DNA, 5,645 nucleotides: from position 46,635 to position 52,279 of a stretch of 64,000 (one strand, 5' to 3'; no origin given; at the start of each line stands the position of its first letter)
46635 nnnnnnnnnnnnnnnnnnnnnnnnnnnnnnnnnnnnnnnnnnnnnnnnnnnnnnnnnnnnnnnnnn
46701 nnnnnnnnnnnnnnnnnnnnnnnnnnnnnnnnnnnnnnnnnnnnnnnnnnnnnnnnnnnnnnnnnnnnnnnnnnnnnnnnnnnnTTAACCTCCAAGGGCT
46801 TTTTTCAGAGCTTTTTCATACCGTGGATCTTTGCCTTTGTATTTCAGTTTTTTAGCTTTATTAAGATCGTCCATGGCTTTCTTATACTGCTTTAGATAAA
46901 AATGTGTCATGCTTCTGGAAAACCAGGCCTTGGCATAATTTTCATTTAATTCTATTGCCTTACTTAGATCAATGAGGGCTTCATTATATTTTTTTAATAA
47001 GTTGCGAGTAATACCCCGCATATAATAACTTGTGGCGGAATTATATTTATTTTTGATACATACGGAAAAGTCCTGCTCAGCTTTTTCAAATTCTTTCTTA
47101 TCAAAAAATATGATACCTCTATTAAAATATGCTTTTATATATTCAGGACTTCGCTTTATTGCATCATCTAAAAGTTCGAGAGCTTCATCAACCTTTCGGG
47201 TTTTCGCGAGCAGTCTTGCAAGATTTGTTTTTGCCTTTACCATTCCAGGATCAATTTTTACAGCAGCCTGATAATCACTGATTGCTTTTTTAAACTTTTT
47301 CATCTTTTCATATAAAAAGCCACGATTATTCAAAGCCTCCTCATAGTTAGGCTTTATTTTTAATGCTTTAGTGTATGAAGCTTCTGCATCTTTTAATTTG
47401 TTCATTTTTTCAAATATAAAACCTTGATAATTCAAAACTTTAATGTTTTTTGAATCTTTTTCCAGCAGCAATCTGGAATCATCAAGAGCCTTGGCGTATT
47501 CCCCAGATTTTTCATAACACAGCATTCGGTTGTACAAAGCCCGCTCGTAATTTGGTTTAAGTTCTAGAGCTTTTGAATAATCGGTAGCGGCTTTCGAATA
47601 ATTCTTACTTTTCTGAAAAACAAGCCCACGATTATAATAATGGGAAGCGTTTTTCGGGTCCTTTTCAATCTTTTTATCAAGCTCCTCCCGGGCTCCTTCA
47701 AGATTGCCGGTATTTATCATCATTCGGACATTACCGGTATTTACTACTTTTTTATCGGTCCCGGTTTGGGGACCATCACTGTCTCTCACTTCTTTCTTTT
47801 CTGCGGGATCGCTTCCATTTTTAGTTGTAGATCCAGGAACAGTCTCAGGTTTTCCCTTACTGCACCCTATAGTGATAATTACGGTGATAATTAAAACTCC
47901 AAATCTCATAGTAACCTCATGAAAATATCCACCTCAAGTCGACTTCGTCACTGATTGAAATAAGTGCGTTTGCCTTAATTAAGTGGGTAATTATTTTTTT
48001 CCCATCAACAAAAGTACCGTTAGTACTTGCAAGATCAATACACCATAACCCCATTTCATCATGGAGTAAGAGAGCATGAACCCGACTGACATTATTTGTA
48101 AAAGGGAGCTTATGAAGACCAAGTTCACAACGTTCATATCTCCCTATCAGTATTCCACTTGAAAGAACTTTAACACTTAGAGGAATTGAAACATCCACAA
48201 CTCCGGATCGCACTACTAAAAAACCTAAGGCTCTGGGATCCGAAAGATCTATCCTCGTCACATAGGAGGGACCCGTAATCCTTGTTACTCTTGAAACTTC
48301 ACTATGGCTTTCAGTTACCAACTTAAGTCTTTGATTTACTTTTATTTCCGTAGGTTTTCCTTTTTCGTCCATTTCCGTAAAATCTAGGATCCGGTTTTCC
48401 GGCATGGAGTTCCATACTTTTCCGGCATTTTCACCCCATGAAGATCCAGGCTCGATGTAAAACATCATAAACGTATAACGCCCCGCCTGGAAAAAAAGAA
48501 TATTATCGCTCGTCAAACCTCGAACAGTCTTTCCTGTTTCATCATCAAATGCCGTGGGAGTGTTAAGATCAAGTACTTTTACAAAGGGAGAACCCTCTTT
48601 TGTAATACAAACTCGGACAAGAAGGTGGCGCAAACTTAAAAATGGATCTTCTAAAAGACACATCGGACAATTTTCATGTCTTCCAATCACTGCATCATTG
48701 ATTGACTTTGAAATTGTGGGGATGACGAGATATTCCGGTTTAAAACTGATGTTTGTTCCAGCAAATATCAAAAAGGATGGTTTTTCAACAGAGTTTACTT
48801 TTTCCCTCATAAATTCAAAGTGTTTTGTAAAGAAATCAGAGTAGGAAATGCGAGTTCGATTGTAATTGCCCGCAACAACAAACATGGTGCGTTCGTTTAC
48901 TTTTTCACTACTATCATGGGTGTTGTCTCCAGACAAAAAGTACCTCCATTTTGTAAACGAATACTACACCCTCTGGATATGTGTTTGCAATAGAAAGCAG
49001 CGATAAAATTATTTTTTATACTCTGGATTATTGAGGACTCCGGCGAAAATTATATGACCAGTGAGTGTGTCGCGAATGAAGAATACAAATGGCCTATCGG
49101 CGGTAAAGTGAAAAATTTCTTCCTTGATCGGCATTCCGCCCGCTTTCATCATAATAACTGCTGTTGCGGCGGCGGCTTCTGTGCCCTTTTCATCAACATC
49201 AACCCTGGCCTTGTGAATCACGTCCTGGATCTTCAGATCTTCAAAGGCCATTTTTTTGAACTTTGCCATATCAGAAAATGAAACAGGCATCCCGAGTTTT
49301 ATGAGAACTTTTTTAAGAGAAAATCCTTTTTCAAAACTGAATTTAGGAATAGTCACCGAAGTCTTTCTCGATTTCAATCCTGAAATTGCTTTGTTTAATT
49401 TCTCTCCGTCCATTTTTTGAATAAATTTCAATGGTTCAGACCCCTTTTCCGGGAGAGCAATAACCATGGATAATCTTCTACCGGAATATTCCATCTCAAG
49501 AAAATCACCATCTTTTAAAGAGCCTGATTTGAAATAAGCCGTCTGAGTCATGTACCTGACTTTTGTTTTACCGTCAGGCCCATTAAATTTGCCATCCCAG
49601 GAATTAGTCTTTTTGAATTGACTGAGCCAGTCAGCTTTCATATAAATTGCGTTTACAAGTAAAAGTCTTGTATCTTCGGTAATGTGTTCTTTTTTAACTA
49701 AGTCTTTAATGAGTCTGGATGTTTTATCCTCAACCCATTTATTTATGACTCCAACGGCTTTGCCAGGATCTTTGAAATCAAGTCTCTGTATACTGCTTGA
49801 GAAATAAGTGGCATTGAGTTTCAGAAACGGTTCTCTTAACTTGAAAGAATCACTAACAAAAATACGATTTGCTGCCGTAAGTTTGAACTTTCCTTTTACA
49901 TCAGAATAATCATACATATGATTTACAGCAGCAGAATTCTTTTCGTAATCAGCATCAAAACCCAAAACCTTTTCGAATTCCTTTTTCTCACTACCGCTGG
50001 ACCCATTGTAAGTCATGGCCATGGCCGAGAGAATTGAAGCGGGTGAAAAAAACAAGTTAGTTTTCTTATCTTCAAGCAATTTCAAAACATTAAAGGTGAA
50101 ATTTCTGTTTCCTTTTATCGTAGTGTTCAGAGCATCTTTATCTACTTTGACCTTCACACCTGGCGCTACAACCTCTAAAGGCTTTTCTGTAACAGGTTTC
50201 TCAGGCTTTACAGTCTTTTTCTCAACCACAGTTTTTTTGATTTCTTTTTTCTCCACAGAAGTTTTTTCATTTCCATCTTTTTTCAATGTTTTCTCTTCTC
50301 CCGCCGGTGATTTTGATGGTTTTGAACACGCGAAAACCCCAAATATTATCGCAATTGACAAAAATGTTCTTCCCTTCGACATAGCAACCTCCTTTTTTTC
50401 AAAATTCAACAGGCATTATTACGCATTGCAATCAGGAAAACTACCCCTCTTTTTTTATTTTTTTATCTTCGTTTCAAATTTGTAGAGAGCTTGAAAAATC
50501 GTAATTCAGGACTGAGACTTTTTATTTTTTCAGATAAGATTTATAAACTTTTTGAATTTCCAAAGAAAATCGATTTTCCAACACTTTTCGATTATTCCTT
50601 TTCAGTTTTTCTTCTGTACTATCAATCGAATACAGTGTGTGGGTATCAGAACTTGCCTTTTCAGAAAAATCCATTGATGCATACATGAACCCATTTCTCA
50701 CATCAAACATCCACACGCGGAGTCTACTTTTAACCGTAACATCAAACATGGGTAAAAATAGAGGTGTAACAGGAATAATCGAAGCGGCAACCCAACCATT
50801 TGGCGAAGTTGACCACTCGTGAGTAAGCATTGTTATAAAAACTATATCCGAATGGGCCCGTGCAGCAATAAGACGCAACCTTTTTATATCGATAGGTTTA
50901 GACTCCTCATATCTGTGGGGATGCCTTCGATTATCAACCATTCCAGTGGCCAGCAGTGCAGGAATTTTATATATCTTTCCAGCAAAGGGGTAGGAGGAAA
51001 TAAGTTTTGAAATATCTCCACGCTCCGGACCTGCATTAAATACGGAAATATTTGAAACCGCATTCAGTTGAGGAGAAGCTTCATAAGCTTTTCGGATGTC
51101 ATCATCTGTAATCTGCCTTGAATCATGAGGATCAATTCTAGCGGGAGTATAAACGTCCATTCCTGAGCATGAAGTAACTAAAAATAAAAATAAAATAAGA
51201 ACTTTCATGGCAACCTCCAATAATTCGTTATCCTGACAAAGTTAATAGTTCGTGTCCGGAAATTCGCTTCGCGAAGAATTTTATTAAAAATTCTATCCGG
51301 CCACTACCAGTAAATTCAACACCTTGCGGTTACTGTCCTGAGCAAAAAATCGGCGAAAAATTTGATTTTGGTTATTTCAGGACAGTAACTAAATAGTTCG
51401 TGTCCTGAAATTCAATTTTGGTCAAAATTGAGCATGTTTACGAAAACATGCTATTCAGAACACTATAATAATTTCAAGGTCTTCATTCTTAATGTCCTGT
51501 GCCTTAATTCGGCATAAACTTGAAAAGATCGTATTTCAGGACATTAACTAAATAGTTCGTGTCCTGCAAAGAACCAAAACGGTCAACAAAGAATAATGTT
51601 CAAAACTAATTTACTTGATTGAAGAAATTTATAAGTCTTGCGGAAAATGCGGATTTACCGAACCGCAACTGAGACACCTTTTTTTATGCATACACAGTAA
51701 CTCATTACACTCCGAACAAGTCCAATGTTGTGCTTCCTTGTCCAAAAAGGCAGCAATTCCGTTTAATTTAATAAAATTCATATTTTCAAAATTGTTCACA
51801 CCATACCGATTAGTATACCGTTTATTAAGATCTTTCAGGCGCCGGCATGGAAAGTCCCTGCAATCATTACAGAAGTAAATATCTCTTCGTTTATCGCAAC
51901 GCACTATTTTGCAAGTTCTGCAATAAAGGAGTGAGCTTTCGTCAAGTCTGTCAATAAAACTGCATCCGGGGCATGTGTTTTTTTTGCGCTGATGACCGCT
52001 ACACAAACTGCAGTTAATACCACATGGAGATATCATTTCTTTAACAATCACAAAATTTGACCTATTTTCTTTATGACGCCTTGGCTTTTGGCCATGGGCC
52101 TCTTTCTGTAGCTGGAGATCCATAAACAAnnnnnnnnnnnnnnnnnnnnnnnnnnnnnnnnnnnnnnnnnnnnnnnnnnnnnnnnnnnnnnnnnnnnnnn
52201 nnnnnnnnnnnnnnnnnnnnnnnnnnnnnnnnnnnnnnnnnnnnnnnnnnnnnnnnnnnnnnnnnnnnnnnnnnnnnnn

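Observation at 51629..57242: YgiQ-type radical SAM protein translationally coupled to a transmembrane Ser/Thr kinase within a methyltransferase, acetyltransferase and Cys-rich protein cluster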

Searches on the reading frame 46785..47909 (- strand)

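Call 51: search_protein_families(library=pfam, proteins=[window:46785-47909:-], max_evalue=0.001)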
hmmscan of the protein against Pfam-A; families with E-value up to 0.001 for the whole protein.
window:46785-47909:- (374 aa): 27 families (the best 25 are shown)
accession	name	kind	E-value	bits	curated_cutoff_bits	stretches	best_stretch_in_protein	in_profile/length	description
PF00515.34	TPR_1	-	4.4e-50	166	27.8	5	191-221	2-32/34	Tetratricopeptide repeat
PF07719.23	TPR_2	-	8.2e-43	141.4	27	4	191-222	2-33/34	Tetratricopeptide repeat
PF13414.12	TPR_11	-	5.6e-32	109.6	26.8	3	168-203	6-41/42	TPR repeat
PF13431.12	TPR_17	-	1.6e-30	103.2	24.4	1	179-210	2-33/34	Tetratricopeptide repeat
PF13181.12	TPR_8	-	6.2e-29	98.1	25.7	2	191-221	2-32/34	Tetratricopeptide repeat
PF13432.12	TPR_16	-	2.9e-25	88.8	32.7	3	229-281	2-54/65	Tetratricopeptide repeat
PF14559.12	TPR_19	-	5.4e-22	78.3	25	1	203-256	4-57/68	Tetratricopeptide repeat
PF13424.12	TPR_12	-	1.7e-21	76.6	30.1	1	191-252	4-73/77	Tetratricopeptide repeat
PF13428.12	TPR_14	-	1.4e-17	62.8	23.5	0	228-265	5-42/44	Tetratricopeptide repeat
PF13371.12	TPR_9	-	1.6e-17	63.7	35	0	84-123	25-64/73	Tetratricopeptide repeat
PF25063.1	ARM_TT21_C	-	5.8e-13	49.6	35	0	146-228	119-202/209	Tetratricopeptide repeat protein 21 C-terminal ARM domain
PF01239.28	PPTA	-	1.3e-12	47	29.5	0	77-100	8-31/32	Protein prenyltransferase alpha subunit repeat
PF13174.12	TPR_6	-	6.4e-11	42.6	26.3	0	195-221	5-31/33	Tetratricopeptide repeat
PF23914.1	TPR_CcmH_CycH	-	7.8e-11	42.5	42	1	79-188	41-153/158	Cytochrome c-type biogenesis protein H TPR domain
PF13374.12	TPR_10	-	1.4e-08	34.9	27.5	0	227-253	5-31/42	Tetratricopeptide repeat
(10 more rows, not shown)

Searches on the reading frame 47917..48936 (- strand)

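Call 3: search_protein_families(library=pfam, proteins=[window:47917-48936:-], max_evalue=0.01)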
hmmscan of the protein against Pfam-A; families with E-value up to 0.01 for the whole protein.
window:47917-48936:- (339 aa): 2 families
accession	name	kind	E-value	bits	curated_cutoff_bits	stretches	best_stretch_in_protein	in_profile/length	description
PF00498.31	FHA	-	1.3e-13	51.6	20.7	1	263-328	2-66/67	FHA domain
PF16697.10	Yop-YscD_cpl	-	6e-05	23.7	33.2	1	259-327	16-82/94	Inner membrane component of T3SS, cytoplasmic domain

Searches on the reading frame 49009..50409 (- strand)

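Call 3: search_protein_families(library=pfam, proteins=[window:49009-50409:-], max_evalue=0.01)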
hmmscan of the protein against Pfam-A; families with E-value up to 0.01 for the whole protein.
window:49009-50409:- (466 aa): 1 family
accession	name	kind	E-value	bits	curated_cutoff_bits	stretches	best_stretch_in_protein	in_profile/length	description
PF00079.25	Serpin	-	1.5e-96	324.3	27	1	100-462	2-370/370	Serpin (serine protease inhibitor)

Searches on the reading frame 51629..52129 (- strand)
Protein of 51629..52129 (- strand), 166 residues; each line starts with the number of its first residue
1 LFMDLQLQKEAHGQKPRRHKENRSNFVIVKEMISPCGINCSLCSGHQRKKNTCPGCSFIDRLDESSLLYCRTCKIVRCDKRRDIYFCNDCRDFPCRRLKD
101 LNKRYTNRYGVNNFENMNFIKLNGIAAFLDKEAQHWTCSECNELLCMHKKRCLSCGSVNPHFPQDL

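Call 3: search_protein_families(library=pfam, proteins=[window:51629-52129:-], max_evalue=0.01)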
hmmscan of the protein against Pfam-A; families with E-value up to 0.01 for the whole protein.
window:51629-52129:- (166 aa): 1 family
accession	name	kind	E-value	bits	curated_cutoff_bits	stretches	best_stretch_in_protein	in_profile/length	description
PF12675.12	DUF3795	-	6.4e-08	33.4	22.6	1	32-99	1-82/83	Protein of unknown function (DUF3795)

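Call 34: search_protein_families(library=ncbifam, proteins=[window:51629-52036:-], max_evalue=0.001)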
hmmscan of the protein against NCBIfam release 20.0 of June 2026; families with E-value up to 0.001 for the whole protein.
window:51629-52036:- (135 aa): 0 families

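Call 44: search_protein_families(library=padloc, proteins=[window:51629-52036:-], max_evalue=0.001)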
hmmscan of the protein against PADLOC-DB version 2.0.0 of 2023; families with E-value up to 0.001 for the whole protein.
window:51629-52036:- (135 aa): 0 families
